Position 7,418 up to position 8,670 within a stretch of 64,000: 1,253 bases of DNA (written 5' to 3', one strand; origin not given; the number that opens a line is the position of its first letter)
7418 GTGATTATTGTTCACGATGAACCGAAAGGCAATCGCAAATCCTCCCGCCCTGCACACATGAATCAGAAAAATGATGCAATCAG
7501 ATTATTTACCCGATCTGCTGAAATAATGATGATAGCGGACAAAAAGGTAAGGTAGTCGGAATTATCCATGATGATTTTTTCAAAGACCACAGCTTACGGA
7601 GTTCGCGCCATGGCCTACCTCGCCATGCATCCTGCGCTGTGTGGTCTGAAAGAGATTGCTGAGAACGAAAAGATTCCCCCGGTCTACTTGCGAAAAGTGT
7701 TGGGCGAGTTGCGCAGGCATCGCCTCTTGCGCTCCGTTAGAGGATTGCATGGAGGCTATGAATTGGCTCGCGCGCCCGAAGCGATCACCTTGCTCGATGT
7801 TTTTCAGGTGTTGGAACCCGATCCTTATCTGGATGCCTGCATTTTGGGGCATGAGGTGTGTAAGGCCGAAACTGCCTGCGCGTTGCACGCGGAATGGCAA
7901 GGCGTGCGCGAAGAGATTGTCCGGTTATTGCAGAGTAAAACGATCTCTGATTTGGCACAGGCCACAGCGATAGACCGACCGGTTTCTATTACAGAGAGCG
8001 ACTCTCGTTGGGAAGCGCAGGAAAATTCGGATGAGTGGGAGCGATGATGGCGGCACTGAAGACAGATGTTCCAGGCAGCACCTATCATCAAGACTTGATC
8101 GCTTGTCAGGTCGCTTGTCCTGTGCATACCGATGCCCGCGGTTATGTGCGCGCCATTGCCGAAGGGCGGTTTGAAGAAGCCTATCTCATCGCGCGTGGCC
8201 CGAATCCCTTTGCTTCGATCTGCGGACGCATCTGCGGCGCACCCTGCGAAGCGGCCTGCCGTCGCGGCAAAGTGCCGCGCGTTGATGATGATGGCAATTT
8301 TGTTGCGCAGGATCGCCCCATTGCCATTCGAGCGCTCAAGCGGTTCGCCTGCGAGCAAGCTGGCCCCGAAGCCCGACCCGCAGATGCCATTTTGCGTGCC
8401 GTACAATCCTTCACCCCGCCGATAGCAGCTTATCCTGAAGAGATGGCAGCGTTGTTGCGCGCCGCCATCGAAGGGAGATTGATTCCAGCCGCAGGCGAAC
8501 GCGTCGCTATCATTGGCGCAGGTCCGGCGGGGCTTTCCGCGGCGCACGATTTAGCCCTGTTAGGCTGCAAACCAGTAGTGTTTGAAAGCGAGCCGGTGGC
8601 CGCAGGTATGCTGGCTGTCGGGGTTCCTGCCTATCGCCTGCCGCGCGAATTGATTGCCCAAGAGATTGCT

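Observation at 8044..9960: GltD-like NAD(P)H flavoprotein fused to a 2x[4Fe-4S] ferredoxin, sandwiched by ATGA overlaps between the Rrf2 regulator and the Rieske gene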

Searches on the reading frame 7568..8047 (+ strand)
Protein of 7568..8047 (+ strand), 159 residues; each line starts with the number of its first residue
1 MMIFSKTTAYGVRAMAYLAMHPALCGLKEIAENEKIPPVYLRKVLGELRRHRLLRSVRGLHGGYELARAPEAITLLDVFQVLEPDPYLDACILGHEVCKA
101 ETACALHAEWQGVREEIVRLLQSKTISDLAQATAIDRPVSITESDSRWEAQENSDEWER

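Call 8: search_protein_families(library=pfam, proteins=[window:7568-8047:+], max_evalue=0.001)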
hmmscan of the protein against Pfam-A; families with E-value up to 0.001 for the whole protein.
window:7568-8047:+ (159 aa): 1 family
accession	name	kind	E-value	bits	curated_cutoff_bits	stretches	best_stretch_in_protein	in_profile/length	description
PF02082.26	Rrf2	-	1.9e-35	122.4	30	1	5-131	2-131/132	Iron-dependent Transcriptional regulator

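Call 81: search_protein_families(library=ncbifam, proteins=[window:7568-8044:+], max_evalue=0.0001)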
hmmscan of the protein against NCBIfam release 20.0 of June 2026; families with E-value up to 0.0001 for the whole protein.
window:7568-8044:+ (159 aa): 8 families
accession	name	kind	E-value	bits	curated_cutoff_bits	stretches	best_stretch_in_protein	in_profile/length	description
TIGR00738.1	rrf2_super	superfamily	1.5e-34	118.7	73.3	1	2-130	1-131/132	Rrf2 family transcriptional regulator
TIGR02944.1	suf_reg_Xantho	equivalog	2.8e-19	69.8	110.65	1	1-129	1-130/130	SUF system Fe-S cluster assembly regulator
TIGR02010.1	IscR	equivalog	5.2e-19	68.4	207.55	1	7-131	6-131/135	Fe-S cluster assembly transcriptional regulator IscR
NF047409.1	Cys_reg_CymR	equivalog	3.9e-18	65.9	195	1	4-133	3-127/139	cysteine metabolism transcriptional regulator CymR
NF008886.0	PRK11920.1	equivalog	2.5e-16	59.7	193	1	2-139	1-141/153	iron-responsive transcriptional regulator RirA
NF008110.0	PRK10857.1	equivalog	3.3e-13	49.7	275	1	7-135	6-135/164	Fe-S cluster assembly transcriptional regulator IscR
NF008240.0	PRK11014.1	equivalog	1.5e-12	47.7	182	1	5-131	4-129/141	nitric oxide-sensing transcriptional repressor NsrR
NF041852.1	trans_reg_HypR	equivalog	4.7e-08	33.1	180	1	15-88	12-86/139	redox-sensitive transcriptional regulator HypR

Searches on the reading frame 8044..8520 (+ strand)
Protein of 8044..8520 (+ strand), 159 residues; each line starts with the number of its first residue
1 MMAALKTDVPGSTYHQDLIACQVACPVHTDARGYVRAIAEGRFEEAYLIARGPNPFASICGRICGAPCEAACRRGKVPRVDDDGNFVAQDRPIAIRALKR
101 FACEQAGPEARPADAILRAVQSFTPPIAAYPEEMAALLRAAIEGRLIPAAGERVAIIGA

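Call 35: search_solved_structures(query=window:8044-8520:+, max_evalue=0.01, show_alignments=5)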
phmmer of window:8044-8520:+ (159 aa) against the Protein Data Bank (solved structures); distinct sequences matched with E-value up to 0.01: 9.
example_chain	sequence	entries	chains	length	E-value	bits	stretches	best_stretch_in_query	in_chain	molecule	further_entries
9bov_A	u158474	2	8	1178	4e-14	56.3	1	20-100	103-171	Molybdopterin oxidoreductase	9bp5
8oh5_C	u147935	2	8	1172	4.5e-11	46.4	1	20-77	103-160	Formate dehydrogenase-O, major subunit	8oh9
9n5u_A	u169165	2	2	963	8.9e-11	45.5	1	14-104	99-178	NfnA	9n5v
4ylf_B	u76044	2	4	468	4.2e-09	40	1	21-107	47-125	Dihydropyrimidine dehydrogenase subunit A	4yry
6s6s_G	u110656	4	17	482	3.6e-08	37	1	20-72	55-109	Glutamate synthase [NADPH] small chain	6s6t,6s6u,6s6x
2vdc_G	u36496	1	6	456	3.7e-08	37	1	20-72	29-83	GLUTAMATE SYNTHASE [NADPH] SMALL CHAIN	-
5vj7_A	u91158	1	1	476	0.0023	21.4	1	20-78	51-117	Oxidoreductase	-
5jca_L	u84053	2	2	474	0.0023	21.4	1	20-78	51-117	NADH-dependent Ferredoxin:NADP Oxidoreductase (NfnI) subunit alpha | NADH-dependent Ferredoxin:NADP Oxidoreductase subunit alpha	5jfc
7mfm_I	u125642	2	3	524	0.0027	21.2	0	17-73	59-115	Glutamate synthase (NADPH) small chain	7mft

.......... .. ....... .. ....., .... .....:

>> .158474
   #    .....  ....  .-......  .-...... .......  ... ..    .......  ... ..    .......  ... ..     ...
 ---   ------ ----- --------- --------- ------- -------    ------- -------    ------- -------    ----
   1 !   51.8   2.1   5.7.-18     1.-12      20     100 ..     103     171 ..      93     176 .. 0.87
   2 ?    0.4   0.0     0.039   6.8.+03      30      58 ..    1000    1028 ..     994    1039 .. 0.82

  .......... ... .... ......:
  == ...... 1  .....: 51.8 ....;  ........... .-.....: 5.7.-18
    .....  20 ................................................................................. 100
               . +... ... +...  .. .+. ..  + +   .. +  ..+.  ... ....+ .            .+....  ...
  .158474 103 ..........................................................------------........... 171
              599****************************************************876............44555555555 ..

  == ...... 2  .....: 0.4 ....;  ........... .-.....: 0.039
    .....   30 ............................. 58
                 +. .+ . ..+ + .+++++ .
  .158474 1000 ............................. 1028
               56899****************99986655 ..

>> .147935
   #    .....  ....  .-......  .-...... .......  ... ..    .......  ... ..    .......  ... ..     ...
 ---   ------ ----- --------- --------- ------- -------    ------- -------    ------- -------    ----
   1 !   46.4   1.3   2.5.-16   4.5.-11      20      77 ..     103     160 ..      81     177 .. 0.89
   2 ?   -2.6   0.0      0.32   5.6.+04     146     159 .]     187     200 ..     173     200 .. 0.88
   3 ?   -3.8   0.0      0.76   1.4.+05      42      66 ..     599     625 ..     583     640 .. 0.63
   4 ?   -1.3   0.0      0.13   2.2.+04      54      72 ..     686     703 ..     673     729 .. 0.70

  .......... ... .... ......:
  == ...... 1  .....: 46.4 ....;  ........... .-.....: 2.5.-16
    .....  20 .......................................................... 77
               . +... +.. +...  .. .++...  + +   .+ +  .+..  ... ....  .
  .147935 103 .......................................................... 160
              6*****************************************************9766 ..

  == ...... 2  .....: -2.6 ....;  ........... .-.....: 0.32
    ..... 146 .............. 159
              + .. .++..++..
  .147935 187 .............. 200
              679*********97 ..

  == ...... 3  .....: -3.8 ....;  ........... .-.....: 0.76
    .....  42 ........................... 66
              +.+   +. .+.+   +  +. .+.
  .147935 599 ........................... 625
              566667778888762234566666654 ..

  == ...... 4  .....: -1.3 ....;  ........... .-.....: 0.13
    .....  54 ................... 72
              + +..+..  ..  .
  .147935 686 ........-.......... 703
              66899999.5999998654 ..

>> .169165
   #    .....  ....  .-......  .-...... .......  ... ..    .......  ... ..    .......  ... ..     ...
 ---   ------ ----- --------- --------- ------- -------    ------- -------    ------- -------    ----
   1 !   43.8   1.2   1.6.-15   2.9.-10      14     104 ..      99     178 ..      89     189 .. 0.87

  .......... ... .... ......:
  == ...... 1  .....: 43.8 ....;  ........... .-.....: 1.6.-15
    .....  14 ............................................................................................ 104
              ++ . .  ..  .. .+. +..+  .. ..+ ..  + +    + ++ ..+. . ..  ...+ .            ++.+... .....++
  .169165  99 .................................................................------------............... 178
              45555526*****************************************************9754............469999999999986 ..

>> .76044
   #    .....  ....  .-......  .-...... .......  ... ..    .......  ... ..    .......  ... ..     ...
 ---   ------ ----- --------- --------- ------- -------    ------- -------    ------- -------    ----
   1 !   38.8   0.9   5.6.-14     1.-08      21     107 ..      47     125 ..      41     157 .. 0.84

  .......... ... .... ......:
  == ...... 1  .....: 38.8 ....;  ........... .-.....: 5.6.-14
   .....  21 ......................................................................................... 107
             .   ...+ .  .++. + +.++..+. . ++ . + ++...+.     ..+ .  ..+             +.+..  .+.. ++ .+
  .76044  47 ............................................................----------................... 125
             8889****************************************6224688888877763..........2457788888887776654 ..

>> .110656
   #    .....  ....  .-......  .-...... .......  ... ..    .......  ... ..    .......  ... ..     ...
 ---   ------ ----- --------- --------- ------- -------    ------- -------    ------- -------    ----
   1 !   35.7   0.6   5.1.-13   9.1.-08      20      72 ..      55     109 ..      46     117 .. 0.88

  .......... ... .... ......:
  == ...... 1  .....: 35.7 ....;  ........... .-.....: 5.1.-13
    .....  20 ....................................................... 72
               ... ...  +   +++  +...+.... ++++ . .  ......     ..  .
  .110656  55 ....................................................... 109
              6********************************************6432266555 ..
